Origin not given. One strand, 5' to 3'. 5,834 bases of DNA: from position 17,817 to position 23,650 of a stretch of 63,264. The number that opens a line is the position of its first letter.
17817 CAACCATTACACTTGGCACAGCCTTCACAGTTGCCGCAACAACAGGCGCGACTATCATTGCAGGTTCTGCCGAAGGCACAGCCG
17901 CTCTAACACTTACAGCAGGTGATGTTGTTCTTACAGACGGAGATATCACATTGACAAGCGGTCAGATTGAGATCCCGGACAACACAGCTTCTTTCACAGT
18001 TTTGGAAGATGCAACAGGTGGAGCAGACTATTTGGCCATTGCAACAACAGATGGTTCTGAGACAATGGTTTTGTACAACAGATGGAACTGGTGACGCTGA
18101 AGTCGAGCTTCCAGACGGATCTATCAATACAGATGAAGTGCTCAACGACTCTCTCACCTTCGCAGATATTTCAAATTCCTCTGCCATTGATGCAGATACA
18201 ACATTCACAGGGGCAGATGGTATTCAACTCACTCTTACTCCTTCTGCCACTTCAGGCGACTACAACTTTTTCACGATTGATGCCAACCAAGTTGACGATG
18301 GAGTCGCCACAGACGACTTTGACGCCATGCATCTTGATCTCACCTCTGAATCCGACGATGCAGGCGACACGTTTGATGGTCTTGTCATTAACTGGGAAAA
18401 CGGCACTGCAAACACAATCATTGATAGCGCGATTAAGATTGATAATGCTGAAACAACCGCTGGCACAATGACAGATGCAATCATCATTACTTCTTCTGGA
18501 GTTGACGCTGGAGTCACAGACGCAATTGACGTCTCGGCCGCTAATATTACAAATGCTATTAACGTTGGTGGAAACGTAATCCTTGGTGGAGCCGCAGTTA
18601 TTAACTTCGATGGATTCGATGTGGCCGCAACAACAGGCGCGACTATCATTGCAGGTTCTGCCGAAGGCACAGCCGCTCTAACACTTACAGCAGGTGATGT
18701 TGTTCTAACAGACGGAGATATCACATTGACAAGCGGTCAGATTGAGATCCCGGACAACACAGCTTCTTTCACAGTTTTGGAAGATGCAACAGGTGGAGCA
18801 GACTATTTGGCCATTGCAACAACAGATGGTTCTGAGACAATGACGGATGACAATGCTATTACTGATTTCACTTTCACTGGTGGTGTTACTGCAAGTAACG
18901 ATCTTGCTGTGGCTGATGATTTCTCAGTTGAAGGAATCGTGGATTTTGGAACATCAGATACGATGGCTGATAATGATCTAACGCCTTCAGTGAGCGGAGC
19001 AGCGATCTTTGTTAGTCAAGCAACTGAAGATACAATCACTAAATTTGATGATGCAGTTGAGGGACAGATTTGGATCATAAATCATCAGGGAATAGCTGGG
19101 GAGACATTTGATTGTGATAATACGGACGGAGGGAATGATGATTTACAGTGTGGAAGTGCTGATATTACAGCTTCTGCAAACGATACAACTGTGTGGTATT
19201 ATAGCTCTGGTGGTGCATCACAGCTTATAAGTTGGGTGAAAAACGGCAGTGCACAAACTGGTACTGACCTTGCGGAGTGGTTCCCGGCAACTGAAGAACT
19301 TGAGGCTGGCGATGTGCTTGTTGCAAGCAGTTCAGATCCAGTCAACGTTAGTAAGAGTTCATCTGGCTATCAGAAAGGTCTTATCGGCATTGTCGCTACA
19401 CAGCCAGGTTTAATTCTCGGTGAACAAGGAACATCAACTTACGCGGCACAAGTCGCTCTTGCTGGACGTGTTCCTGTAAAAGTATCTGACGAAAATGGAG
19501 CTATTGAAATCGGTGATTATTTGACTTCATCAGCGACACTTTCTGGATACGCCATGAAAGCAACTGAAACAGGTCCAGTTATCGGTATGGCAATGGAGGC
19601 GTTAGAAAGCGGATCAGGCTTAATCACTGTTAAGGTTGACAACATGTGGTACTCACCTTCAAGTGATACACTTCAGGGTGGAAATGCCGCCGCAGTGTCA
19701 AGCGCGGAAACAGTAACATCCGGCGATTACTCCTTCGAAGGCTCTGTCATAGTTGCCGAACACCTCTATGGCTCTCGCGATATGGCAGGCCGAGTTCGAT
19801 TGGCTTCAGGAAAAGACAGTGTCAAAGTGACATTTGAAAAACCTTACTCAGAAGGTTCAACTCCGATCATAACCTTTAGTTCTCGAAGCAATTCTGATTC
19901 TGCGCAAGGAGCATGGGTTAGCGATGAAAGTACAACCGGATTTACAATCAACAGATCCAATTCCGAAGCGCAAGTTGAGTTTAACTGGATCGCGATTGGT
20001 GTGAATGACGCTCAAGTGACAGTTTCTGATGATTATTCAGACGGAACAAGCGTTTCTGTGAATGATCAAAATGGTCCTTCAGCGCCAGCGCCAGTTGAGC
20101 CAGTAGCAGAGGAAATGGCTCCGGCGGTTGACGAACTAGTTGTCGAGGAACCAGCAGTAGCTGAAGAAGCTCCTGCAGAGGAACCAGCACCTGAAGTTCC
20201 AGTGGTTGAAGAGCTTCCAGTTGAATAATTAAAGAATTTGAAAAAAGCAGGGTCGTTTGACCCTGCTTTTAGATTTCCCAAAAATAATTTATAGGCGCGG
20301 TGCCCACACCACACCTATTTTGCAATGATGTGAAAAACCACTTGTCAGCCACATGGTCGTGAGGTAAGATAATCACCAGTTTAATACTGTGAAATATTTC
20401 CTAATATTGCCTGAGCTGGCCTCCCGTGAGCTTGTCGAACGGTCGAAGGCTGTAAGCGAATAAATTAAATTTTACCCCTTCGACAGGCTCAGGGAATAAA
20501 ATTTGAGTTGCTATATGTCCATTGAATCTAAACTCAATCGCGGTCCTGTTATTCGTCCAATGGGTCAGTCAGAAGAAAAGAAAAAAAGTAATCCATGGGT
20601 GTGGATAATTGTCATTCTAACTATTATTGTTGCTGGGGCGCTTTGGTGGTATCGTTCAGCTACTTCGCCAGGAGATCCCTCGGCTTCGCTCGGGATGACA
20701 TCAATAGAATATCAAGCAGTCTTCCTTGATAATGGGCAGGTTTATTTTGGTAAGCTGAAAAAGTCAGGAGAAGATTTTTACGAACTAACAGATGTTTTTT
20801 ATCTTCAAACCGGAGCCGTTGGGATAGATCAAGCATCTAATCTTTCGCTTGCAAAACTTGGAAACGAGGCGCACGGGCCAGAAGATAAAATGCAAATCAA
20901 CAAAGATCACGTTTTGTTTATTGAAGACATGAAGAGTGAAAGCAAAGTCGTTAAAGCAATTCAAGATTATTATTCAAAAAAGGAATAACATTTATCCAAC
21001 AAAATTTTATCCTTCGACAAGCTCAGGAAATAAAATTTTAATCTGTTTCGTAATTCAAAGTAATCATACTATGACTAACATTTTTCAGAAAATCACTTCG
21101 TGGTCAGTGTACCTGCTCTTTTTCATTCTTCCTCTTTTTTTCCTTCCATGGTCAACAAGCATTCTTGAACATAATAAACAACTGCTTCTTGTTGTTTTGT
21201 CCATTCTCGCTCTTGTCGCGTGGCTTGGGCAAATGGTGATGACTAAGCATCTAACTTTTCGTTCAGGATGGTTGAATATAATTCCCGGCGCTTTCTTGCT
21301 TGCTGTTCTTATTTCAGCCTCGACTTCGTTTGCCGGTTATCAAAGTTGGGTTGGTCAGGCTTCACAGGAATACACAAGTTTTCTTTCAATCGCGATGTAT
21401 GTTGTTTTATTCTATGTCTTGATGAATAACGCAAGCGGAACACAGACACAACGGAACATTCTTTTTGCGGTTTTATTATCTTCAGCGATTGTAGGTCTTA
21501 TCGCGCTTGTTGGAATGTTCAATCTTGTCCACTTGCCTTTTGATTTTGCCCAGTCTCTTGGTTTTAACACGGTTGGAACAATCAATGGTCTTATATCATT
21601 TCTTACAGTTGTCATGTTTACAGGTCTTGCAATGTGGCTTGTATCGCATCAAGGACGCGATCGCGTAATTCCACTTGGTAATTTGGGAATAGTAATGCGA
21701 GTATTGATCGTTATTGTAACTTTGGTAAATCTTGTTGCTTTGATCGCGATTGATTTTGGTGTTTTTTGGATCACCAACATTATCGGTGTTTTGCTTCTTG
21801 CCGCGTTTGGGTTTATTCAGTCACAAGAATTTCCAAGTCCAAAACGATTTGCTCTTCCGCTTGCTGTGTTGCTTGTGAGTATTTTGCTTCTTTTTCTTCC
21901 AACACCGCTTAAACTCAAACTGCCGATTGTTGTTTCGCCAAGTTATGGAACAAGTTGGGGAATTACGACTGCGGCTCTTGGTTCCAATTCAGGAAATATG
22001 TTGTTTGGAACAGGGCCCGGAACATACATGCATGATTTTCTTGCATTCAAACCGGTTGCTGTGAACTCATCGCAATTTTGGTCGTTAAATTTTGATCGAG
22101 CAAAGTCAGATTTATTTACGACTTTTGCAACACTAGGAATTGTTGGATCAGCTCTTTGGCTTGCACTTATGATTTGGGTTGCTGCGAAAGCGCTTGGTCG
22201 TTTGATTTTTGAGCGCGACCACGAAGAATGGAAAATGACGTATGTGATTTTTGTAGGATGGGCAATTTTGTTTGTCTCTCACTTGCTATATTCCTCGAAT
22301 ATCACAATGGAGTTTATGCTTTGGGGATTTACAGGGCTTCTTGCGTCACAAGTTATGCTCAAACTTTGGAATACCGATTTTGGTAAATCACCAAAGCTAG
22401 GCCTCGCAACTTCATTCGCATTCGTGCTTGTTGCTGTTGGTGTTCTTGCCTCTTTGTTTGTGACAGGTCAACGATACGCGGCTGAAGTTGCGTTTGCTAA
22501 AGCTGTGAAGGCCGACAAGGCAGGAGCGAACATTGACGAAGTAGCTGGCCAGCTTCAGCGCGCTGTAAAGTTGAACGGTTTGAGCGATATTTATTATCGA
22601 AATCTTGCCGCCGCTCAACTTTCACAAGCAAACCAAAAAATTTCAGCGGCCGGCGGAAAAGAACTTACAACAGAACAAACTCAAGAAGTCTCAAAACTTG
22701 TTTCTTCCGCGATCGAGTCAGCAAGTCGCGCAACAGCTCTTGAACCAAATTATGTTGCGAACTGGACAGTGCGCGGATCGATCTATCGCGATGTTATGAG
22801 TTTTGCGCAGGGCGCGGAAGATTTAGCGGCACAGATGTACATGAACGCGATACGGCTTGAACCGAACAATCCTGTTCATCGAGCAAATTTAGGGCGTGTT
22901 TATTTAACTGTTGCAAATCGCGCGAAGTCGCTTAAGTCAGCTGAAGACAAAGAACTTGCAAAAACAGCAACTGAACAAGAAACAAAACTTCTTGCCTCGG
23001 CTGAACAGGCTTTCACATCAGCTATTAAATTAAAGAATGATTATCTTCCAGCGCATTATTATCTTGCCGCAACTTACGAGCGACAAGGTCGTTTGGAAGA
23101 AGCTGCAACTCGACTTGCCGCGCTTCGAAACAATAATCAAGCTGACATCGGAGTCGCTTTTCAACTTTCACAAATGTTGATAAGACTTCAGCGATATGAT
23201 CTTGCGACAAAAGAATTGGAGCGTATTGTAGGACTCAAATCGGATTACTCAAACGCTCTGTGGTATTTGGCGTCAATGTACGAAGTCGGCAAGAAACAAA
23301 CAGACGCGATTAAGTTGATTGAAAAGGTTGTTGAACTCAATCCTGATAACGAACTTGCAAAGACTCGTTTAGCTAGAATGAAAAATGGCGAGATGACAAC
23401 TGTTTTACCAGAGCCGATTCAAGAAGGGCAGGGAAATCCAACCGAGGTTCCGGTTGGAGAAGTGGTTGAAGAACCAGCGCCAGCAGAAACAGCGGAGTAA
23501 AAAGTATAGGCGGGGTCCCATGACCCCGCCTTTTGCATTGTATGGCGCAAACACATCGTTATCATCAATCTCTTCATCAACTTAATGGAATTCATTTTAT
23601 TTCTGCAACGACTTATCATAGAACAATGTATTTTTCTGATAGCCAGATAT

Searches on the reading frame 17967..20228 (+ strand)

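Call 3: search_protein_families(library=pfam, proteins=[window:17967-20228:+], max_evalue=1)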
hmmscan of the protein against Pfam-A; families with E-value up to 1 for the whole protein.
window:17967-20228:+ (753 aa): 1 family
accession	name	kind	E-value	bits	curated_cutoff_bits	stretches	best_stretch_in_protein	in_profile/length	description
PF21882.2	Gp53-like_C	-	0.031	15.2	24.9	1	613-678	15-83/84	Putative tail fiber protein gp53-like, C-terminal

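Call 4: search_protein_families(library=ncbifam, proteins=[window:17967-20228:+], max_evalue=1)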
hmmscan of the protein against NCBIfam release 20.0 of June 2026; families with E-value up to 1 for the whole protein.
window:17967-20228:+ (753 aa): 0 families

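Call 43: search_protein_families(library=phrogs, proteins=[window:17967-20228:+], max_evalue=0.01)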
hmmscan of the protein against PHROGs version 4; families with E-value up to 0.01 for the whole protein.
window:17967-20228:+ (753 aa): 0 families

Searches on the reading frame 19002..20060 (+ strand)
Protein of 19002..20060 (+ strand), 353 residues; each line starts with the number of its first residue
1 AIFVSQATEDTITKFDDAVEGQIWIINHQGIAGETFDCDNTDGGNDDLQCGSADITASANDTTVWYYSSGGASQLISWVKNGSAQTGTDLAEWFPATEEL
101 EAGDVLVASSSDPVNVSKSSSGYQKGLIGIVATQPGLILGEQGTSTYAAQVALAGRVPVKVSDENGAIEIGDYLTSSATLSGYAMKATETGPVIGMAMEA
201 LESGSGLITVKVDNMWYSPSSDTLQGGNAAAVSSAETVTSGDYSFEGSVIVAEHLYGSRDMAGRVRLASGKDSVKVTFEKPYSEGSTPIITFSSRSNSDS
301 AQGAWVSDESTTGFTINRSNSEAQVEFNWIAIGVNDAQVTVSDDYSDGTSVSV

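Call 71: search_protein_families(library=pfam, proteins=[window:19002-20060:+], max_evalue=0.1)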
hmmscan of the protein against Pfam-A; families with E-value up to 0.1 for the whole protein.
window:19002-20060:+ (353 aa): 1 family
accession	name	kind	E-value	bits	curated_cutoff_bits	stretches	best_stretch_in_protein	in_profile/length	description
PF21882.2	Gp53-like_C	-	0.011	16.7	24.9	1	268-333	15-83/84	Putative tail fiber protein gp53-like, C-terminal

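Call 75: search_protein_families(library=ncbifam, proteins=[window:19002-20060:+], max_evalue=0.01)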
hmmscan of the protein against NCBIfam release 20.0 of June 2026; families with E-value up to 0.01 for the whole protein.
window:19002-20060:+ (353 aa): 0 families

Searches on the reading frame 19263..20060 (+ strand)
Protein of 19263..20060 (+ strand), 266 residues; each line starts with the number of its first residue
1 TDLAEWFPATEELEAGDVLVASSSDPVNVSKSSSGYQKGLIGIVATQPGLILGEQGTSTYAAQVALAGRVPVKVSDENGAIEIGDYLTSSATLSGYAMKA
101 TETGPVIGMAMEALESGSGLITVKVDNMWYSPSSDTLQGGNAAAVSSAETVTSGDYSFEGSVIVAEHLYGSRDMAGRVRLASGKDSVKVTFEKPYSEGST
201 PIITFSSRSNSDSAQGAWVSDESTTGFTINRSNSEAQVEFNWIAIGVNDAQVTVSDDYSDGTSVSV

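Call 74: search_solved_structures(query=A8, max_evalue=10, show_alignments=2)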
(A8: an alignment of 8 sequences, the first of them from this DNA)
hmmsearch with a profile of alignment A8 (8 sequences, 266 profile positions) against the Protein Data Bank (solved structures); distinct sequences matched with E-value up to 10: 3.
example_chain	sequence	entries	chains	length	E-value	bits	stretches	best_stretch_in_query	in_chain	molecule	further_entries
3gqh_A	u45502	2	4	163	0.066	15.9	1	2-56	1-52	Preneck appendage protein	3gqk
4j5i_A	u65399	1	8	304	0.68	12.5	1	42-90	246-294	Alpha-ketoglutarate-dependent taurine dioxygenase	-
4y0e_A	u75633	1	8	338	1.5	11.4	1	46-87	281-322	Putative dioxygenase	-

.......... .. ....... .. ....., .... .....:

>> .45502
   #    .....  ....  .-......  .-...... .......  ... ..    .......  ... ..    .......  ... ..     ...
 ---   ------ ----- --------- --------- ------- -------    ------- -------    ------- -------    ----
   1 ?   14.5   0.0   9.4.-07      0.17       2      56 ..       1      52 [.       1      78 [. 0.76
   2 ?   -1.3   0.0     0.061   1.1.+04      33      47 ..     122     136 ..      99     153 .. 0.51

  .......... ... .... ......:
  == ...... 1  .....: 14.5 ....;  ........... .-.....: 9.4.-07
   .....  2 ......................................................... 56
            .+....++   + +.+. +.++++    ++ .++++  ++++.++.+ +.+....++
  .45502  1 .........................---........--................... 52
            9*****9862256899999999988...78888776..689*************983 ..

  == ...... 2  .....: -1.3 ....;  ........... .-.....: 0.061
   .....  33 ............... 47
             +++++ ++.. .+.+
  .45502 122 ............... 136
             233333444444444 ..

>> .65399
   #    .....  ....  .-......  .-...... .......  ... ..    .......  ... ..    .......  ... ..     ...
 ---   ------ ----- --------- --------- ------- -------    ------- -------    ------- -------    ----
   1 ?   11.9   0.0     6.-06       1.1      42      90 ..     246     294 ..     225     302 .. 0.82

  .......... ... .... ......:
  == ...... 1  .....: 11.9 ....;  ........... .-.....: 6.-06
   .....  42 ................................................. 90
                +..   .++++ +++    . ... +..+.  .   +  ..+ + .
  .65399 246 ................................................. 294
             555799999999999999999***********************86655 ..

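Call 94: search_protein_families(library=pfam, alignment_id=A8, max_evalue=10)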
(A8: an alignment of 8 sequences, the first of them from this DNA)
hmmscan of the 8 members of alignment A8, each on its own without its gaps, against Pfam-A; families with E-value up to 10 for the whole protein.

A. member 1, seq(266 aa): 3 families
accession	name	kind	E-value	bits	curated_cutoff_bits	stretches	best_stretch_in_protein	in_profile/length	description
PF21882.2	Gp53-like_C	-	0.0065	17.4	24.9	1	181-246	15-83/84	Putative tail fiber protein gp53-like, C-terminal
PF06686.16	SpoIIIAC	-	0.17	12.5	24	1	40-70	6-36/56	Stage III sporulation protein AC/AD protein family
PF10696.14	DUF2501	-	0.19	12.4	21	1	30-49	28-47/78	Protein of unknown function (DUF2501)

B. families by the number of members that match (of 8 scanned): 11 families
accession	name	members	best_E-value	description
PF09458.16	H_lectin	4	4.1e-05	H-type lectin domain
PF21882.2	Gp53-like_C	4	0.0065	Putative tail fiber protein gp53-like, C-terminal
PF11962.13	Peptidase_G2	1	0.00031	Peptidase_G2, IMC autoproteolytic cleavage domain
PF09956.15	Phage_cement_2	1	0.0085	Phage cement protein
PF23982.2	XM1_gp53_minor_capsid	1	0.01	XM1 gp53 minor capsid protein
PF19077.6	Big_13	1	0.084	Bacterial Ig-like domain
PF11589.14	DUF3244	1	0.1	Domain of unknown function (DUF3244)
PF14085.11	DUF4265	1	0.14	Domain of unknown function (DUF4265)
PF06686.16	SpoIIIAC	1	0.17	Stage III sporulation protein AC/AD protein family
PF10696.14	DUF2501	1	0.19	Protein of unknown function (DUF2501)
PF11758.13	Bacteriocin_IIi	1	0.26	Aureocin-like type II bacteriocin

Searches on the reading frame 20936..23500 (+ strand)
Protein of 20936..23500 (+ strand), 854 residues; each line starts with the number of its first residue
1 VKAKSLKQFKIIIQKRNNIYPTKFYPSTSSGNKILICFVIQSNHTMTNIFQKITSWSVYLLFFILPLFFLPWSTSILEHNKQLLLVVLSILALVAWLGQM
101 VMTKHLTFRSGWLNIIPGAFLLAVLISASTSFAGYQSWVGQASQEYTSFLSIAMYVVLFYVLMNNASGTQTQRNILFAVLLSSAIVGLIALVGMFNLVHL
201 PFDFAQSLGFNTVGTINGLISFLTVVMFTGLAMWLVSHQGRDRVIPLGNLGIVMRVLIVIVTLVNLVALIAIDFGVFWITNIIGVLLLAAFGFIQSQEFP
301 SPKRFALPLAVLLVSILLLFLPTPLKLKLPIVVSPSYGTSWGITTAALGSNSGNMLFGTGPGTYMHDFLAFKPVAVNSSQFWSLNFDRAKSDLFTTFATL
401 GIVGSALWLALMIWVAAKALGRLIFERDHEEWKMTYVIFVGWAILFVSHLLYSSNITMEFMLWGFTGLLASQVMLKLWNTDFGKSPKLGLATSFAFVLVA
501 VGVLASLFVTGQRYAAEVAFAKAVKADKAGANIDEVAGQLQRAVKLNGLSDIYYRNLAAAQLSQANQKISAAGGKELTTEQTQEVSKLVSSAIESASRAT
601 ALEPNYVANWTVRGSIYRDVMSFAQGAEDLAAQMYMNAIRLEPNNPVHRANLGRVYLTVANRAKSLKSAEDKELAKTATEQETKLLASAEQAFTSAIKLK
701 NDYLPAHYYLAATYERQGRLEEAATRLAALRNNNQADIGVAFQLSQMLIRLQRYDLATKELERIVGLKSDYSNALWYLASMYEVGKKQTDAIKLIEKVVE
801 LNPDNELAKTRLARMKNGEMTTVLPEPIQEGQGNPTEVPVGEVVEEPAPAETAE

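Call 31: search_protein_families(library=pfam, proteins=[window:20936-23500:+], max_evalue=0.01)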
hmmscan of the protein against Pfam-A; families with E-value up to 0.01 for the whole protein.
window:20936-23500:+ (854 aa): 10 families
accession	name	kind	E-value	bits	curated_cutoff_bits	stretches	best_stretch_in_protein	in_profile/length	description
PF14559.12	TPR_19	-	6.6e-11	42.8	25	1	687-737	8-58/68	Tetratricopeptide repeat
PF13428.12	TPR_14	-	1.4e-09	38.1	23.5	1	773-815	2-44/44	Tetratricopeptide repeat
PF13431.12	TPR_17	-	9e-09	35.4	24.4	0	635-661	2-25/34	Tetratricopeptide repeat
PF07719.23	TPR_2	-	5.5e-08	32.8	27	0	773-805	2-34/34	Tetratricopeptide repeat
PF13414.12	TPR_11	-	2.2e-06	27.7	26.8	0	623-657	5-39/42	TPR repeat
PF00515.34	TPR_1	-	3e-06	27.2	27.8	0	706-723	3-20/34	Tetratricopeptide repeat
PF13432.12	TPR_16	-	8.8e-05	23.3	32.7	1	748-805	7-64/65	Tetratricopeptide repeat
PF13174.12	TPR_6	-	0.00079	20.4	26.3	0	774-804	2-32/33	Tetratricopeptide repeat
PF12895.13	ANAPC3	-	0.0026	18.4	27.2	0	706-763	25-81/82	Anaphase-promoting complex, cyclosome, subunit 3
PF13181.12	TPR_8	-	0.0054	17.2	25.7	0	742-770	5-33/34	Tetratricopeptide repeat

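Call 75: search_protein_families(library=ncbifam, proteins=[window:20936-23500:+], max_evalue=0.01)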
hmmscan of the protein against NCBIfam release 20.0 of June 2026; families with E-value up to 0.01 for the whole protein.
window:20936-23500:+ (854 aa): 7 families
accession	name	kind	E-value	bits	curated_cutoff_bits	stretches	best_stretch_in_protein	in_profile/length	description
TIGR02917.1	PEP_TPR_lipo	equivalog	5.1e-12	44.5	312.2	1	674-816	505-645/899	XrtA/PEP-CTERM system TPR-repeat protein PrsT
NF040959.1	MamA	equivalog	3.5e-11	42.9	200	1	699-808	66-175/204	magnetosome protein MamA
TIGR02552.1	LcrH_SycD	equivalog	7.5e-07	28.9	104.8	1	692-806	6-120/136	SycD/LcrH family type III secretion system chaperone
NF033762.1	social_mot_Tgl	equivalog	2e-06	27.3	225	0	706-799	33-127/252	social motility TPR repeat lipoprotein Tgl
TIGR02521.1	type_IV_pilW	equivalog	2.6e-05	23.9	154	0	590-654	48-107/234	type IV pilus biogenesis/stability protein PilW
NF040561.1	PrimPol_Msp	equivalog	0.0057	15.3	200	0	733-812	20-91/515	CRISPR-associated primase-polymerase type A1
NF047558.1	TPR_END_plus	domain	0.0088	16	32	0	775-809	2-37/56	TPR end-of-group domain-containing protein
